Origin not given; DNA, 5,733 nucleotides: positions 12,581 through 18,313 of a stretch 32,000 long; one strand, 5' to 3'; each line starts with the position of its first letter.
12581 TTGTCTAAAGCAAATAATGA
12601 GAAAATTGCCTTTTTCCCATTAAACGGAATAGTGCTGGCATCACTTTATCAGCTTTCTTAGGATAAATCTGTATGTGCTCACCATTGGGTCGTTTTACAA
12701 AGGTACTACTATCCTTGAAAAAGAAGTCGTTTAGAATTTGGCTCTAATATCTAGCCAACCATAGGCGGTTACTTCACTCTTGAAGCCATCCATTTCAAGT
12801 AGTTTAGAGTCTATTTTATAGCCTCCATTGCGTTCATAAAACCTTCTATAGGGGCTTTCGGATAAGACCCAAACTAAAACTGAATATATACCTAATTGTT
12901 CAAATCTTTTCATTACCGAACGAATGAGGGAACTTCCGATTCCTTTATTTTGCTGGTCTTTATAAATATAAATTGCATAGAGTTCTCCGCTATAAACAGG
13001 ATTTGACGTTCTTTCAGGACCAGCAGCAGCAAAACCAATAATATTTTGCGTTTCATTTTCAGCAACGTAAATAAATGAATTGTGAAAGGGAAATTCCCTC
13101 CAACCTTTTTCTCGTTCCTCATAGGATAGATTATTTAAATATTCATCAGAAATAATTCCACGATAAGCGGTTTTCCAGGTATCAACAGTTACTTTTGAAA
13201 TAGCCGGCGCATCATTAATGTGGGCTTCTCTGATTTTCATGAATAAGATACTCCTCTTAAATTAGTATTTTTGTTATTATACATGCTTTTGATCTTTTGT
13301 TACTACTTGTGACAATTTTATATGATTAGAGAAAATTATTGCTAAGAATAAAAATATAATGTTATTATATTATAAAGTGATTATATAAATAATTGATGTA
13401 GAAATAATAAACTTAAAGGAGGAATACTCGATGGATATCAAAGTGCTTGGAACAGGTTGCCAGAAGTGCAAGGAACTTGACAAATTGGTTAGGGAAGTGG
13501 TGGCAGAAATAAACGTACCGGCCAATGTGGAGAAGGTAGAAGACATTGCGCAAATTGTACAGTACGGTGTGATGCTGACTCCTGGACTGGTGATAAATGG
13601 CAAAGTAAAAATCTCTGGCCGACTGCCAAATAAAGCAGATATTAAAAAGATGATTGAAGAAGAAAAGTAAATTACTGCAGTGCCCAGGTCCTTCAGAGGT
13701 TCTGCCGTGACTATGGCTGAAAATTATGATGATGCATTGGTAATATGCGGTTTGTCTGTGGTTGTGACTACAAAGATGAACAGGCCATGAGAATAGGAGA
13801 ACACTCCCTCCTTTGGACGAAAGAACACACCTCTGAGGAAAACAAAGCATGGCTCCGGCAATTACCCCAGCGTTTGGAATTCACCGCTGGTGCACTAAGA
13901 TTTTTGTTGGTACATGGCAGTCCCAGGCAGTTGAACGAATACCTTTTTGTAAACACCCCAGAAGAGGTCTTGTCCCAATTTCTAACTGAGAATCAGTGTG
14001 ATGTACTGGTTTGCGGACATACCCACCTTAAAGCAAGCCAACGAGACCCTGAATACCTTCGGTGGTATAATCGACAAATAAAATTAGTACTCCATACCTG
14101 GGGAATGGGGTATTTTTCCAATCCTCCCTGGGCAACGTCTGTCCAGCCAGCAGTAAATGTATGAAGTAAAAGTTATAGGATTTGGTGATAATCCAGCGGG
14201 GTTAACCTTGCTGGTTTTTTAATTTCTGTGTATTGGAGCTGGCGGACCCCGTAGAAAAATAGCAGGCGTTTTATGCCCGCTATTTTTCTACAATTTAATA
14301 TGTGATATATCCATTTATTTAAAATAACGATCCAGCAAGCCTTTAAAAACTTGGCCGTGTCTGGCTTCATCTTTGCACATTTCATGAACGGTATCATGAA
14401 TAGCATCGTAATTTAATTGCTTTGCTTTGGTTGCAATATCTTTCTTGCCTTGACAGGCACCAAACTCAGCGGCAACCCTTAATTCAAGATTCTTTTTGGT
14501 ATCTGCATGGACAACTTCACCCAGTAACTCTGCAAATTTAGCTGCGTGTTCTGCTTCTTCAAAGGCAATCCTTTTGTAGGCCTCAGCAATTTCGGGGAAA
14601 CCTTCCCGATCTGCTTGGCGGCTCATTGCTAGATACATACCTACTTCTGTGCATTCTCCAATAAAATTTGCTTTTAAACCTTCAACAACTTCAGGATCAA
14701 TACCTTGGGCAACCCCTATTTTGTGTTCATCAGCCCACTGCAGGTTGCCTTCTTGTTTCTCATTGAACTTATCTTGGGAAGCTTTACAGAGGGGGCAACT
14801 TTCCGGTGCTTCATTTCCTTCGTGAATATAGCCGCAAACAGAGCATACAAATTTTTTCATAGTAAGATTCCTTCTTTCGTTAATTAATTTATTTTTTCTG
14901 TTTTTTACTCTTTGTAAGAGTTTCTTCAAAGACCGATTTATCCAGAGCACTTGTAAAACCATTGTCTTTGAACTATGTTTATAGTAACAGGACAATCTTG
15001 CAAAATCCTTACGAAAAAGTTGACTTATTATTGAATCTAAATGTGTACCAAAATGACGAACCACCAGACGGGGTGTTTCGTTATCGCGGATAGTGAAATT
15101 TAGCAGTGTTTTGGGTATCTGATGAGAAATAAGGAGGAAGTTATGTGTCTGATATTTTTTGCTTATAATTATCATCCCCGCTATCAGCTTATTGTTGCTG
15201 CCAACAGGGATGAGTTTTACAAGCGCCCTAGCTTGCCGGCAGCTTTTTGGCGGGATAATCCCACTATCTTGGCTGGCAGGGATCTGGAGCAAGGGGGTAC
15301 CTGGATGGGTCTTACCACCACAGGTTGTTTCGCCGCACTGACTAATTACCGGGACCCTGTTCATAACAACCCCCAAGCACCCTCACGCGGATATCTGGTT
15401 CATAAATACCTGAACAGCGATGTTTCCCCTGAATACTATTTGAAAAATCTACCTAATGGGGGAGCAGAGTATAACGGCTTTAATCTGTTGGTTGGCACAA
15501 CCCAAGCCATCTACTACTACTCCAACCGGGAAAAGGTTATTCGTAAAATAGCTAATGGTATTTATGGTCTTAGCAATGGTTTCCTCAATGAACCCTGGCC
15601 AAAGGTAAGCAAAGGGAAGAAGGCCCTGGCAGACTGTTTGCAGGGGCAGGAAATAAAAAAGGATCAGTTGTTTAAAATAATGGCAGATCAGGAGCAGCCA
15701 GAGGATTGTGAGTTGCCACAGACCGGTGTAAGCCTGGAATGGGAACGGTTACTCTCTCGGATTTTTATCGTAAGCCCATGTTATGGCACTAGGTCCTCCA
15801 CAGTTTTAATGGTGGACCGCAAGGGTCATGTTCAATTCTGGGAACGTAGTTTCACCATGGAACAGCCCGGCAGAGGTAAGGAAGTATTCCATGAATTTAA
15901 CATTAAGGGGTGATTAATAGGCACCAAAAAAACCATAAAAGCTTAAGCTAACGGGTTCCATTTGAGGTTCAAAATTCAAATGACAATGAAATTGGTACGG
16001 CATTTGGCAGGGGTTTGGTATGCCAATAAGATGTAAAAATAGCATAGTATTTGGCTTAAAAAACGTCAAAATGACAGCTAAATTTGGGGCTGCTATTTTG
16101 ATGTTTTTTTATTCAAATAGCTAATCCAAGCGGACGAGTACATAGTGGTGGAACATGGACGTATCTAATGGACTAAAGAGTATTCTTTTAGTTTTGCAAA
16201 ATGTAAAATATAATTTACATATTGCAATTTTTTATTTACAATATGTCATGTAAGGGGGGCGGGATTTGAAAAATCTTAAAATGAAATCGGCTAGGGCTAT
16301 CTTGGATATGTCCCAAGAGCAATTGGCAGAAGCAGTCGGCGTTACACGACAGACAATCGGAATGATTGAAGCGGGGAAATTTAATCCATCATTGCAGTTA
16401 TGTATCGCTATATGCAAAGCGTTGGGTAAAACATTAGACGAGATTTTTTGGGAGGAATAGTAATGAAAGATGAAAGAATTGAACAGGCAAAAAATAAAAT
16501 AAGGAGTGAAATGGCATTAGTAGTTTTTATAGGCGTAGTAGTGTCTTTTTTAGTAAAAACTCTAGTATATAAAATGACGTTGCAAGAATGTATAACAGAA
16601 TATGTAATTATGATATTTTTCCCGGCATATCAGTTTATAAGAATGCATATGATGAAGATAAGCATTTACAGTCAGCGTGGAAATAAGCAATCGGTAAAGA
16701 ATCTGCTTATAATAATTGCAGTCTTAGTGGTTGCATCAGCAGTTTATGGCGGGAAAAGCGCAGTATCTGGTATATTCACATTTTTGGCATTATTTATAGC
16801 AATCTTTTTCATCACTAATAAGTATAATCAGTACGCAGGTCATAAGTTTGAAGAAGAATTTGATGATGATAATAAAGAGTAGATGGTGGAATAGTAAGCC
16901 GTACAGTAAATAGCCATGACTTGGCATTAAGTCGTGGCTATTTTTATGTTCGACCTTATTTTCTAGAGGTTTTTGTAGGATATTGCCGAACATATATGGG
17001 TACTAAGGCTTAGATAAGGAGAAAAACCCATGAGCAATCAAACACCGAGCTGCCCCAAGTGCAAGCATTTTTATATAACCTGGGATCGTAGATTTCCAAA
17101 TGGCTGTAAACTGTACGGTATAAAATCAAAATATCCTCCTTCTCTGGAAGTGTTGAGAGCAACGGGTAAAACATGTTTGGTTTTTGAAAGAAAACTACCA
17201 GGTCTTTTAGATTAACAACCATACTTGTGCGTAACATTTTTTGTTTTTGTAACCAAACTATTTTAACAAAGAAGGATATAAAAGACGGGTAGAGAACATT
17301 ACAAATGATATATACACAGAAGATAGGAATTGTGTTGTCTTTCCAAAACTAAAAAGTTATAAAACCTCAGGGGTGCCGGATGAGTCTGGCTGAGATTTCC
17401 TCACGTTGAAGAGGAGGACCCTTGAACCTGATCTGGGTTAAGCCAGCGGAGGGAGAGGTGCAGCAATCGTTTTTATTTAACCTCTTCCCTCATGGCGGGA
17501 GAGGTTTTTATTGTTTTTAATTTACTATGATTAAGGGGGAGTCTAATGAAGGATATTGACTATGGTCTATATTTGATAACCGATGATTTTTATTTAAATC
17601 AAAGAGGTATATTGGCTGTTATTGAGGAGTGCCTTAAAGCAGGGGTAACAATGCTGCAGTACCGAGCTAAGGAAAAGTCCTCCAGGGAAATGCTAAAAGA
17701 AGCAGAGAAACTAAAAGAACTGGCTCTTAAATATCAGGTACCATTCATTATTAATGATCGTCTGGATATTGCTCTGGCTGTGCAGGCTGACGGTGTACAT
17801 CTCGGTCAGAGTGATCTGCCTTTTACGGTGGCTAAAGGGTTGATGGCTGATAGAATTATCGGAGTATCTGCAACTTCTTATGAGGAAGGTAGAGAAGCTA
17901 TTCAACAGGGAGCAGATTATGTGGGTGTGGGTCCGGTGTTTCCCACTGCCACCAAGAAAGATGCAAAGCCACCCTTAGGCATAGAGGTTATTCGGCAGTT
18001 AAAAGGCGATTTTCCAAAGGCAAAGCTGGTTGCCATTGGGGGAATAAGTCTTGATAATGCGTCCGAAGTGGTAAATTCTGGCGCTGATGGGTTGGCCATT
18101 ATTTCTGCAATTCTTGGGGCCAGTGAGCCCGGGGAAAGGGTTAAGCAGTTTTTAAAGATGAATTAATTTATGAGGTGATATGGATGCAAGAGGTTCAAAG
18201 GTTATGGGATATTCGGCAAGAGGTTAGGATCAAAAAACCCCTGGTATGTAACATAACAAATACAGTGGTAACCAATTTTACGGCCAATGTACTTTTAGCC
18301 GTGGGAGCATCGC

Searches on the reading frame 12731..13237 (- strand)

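Call 77: search_protein_families(library=pfam, proteins=[window:12731-13237:-], max_evalue=0.00001)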
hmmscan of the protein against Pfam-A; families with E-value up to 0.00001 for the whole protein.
window:12731-13237:- (168 aa): 4 families
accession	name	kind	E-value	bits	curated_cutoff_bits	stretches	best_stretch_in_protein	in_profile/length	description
PF00583.31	Acetyltransf_1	-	3.3e-12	47.1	20.7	1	38-138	14-115/116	Acetyltransferase (GNAT) family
PF13508.13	Acetyltransf_7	-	1.8e-11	44.7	27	1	53-138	2-81/84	Acetyltransferase (GNAT) domain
PF08445.16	FR47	-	2.3e-10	40.8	22.1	1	82-144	20-82/86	FR47-like protein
PF13673.13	Acetyltransf_10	-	1e-06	29.2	23.6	1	52-151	29-118/128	Acetyltransferase (GNAT) domain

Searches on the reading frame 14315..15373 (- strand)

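Call 77: search_protein_families(library=pfam, proteins=[window:14315-15373:-], max_evalue=0.00001)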
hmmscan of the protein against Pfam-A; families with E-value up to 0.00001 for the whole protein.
window:14315-15373:- (352 aa): 2 families
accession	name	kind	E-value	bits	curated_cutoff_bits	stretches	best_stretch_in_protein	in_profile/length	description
PF21349.2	RUBY_RBDX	-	9.5e-16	57.4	26.5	1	175-203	1-29/30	Rubrerythrin, rubredoxin-like domain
PF02915.23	Rubrerythrin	-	1.3e-14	55.2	22.8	1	233-346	3-136/137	Rubrerythrin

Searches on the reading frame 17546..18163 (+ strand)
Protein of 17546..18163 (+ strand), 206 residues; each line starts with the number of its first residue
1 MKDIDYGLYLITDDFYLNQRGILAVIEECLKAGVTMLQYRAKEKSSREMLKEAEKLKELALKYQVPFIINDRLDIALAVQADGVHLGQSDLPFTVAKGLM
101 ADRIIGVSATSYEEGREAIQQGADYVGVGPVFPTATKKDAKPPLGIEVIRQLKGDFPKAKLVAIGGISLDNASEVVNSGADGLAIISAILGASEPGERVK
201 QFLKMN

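Call 77: search_protein_families(library=pfam, proteins=[window:17546-18163:+], max_evalue=0.00001)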
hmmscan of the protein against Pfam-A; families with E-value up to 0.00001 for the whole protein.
window:17546-18163:+ (206 aa): 1 family
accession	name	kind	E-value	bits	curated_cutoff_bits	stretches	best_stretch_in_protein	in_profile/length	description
PF02581.23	TMP-TENI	-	1.2e-63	214.2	27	1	8-189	1-180/180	Thiamine monophosphate synthase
